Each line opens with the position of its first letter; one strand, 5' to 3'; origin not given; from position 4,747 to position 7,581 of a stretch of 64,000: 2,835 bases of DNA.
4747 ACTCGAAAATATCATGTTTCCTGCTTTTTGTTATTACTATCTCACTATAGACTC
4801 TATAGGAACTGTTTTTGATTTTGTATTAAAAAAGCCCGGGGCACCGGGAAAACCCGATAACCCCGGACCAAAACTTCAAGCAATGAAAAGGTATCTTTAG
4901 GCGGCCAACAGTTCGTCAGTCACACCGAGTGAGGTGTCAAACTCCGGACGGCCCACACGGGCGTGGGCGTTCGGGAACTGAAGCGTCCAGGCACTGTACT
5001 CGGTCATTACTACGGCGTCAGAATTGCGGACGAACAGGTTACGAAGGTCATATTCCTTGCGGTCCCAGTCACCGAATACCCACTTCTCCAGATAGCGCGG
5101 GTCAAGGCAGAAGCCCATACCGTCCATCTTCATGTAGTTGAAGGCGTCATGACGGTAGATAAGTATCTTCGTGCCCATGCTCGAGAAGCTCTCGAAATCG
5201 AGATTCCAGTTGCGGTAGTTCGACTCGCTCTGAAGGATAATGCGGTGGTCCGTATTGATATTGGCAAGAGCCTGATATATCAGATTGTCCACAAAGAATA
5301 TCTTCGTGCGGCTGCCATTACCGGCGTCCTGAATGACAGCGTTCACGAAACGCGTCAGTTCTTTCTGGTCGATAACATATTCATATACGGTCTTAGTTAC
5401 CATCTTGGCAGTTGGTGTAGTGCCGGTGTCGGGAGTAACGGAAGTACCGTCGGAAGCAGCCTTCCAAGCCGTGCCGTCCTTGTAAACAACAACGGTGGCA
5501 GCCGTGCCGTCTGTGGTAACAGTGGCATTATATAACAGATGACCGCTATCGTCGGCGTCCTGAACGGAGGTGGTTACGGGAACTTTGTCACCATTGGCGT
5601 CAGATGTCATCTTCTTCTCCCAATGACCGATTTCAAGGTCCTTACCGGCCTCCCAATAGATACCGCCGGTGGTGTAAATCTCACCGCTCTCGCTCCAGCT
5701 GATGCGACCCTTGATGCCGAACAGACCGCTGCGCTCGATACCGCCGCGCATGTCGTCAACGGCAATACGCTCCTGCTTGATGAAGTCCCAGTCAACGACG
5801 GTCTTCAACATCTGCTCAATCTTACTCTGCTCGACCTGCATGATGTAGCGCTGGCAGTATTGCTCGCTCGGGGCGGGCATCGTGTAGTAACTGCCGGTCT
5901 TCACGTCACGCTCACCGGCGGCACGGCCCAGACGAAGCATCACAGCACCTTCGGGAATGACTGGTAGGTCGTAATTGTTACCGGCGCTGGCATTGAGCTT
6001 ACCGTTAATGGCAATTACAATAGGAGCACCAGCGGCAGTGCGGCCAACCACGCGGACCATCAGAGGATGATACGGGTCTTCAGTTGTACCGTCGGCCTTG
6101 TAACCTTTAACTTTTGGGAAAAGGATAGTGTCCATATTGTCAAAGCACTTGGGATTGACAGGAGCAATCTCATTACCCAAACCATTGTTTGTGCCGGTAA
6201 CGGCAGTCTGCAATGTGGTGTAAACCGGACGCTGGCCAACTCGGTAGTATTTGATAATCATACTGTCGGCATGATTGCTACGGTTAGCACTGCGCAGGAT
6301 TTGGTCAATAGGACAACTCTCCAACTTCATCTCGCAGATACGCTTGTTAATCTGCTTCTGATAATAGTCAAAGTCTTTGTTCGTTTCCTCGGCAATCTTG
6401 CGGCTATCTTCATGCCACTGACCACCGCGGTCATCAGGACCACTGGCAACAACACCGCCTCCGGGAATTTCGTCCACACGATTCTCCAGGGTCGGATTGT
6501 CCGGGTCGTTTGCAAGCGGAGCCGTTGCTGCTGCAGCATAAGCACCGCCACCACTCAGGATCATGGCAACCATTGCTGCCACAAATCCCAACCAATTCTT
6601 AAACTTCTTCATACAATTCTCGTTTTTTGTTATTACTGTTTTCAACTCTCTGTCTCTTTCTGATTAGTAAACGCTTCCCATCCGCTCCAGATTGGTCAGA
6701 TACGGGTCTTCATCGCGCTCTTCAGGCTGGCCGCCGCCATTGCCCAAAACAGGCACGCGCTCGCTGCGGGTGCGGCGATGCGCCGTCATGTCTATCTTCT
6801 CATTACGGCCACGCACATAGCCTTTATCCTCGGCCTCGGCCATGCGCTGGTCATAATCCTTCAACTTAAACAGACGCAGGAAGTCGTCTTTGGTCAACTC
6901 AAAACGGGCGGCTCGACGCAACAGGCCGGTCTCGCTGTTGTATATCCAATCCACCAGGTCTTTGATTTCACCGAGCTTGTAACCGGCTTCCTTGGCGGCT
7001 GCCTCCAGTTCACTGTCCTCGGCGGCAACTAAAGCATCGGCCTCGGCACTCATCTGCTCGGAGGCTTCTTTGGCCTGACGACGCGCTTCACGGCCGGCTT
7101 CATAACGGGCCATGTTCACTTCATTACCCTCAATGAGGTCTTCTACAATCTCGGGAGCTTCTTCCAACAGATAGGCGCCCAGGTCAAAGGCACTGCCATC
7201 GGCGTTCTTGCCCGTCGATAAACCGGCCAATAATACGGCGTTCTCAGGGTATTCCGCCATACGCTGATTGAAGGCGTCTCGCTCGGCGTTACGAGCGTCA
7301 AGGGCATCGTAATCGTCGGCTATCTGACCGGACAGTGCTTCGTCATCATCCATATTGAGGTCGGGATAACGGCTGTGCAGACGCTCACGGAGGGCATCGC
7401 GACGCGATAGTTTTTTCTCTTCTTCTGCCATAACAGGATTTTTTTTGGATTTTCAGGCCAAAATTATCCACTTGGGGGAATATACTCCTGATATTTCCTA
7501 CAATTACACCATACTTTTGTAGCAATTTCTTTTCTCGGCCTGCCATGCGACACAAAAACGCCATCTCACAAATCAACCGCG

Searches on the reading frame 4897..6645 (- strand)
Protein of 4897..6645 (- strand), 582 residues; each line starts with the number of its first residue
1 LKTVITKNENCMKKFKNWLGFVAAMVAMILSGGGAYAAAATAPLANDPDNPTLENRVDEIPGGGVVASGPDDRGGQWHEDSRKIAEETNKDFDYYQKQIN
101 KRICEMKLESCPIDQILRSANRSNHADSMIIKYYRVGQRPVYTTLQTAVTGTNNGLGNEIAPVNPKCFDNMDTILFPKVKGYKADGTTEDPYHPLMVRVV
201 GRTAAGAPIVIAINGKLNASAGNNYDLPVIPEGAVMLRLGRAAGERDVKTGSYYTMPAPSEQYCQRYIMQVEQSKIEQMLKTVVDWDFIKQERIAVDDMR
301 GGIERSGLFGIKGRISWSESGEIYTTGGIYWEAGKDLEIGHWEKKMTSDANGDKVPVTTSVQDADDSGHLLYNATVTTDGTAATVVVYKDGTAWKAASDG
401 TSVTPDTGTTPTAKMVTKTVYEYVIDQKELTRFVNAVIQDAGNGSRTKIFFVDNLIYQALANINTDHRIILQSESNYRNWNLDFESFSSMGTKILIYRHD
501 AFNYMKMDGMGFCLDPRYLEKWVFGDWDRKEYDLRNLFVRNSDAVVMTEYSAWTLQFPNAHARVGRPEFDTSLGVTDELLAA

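Call 15: search_protein_families(library=phrogs, proteins=[window:4897-6645:-], max_evalue=0.001)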
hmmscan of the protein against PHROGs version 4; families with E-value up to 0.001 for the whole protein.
window:4897-6645:- (582 aa): 1 family
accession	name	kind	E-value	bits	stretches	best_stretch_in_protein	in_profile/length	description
phrog_26635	-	unknown function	7.2e-68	230.4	2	57-347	34-330/482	-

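Call 18: search_protein_families(library=pfam, proteins=[window:4897-6645:-], max_evalue=0.01)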
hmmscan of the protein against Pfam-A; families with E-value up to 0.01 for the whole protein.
window:4897-6645:- (582 aa): 0 families

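Call 54: search_solved_structures(query=A4, max_evalue=1, show_alignments=1)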
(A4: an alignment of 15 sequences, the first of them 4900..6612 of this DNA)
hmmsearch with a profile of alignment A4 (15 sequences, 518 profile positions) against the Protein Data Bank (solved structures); distinct sequences matched with E-value up to 1: 1.
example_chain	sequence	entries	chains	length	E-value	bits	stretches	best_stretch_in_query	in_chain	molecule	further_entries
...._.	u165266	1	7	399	3.4e-06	29.2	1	360-459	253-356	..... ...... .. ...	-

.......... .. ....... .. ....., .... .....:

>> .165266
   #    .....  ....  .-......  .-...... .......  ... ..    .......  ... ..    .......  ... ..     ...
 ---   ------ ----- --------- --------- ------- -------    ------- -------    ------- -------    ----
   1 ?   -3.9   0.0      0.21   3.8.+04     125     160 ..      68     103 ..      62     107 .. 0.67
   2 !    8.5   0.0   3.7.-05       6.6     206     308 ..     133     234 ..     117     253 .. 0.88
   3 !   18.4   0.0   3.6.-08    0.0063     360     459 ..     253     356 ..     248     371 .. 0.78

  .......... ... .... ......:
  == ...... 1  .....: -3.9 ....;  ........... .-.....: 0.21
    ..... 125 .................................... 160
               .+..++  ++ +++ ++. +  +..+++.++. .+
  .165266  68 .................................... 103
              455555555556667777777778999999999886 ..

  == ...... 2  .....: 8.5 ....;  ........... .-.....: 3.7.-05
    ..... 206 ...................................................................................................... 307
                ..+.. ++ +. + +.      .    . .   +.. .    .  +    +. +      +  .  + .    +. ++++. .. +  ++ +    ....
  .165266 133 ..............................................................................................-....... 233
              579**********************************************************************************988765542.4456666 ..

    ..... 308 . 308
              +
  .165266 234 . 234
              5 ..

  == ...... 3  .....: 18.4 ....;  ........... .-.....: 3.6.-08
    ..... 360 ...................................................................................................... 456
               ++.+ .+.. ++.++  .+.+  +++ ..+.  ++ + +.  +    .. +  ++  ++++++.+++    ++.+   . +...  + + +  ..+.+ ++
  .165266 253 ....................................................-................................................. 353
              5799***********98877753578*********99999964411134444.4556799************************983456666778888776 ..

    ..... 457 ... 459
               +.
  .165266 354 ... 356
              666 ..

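Call 68: search_dna_similar(query=window:4900-6402:-, collection=phages, mode=protein, max_rows=40, max_evalue=0.001)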
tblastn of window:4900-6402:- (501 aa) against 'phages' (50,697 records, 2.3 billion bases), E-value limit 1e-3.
Records with a match: 3; places in all: 3; records where one place covers at least 80% of the query: 1.
Best place of each record, by identity: <60% 3.
By first word of the organism name: Bacteroides 3.
By host as written in the record: Bacteroides fragilis BL19 1; Bacteroides koreensis HM3 1; Bacteroides salyersiae BG8 1.
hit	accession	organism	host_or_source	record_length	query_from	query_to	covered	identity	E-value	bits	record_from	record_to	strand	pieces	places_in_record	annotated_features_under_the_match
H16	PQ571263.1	Bacteroides phage BF1-TP2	Bacteroides fragilis BL19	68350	2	483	81%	39.9%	9e-59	300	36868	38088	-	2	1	DUF5309 family protein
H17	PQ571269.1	Bacteroides phage BKO1-TP3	Bacteroides koreensis HM3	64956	3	483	80%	34.1%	1e-39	233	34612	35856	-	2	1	DUF2951 domain-containing protein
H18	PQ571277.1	Bacteroides phage BS-TP4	Bacteroides salyersiae BG8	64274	10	483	79%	33.3%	1e-38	231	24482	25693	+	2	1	DUF2951 domain-containing protein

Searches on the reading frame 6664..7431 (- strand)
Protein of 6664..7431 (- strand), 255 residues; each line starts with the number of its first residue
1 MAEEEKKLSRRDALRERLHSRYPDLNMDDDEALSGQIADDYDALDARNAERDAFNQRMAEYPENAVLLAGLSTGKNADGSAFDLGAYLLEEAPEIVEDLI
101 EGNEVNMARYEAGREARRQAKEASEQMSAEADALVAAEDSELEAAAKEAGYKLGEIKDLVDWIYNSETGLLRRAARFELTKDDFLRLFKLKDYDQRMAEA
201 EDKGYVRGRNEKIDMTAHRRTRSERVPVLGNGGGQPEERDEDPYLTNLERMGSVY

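Call 15: search_protein_families(library=phrogs, proteins=[window:6664-7431:-], max_evalue=0.001)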
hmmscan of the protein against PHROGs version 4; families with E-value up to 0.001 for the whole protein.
window:6664-7431:- (255 aa): 1 family
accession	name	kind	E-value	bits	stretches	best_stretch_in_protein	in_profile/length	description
phrog_22323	-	unknown function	1.6e-18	68.4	1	1-245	1-237/262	-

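Call 18: search_protein_families(library=pfam, proteins=[window:6664-7431:-], max_evalue=0.01)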
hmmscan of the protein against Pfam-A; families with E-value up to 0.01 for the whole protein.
window:6664-7431:- (255 aa): 0 families
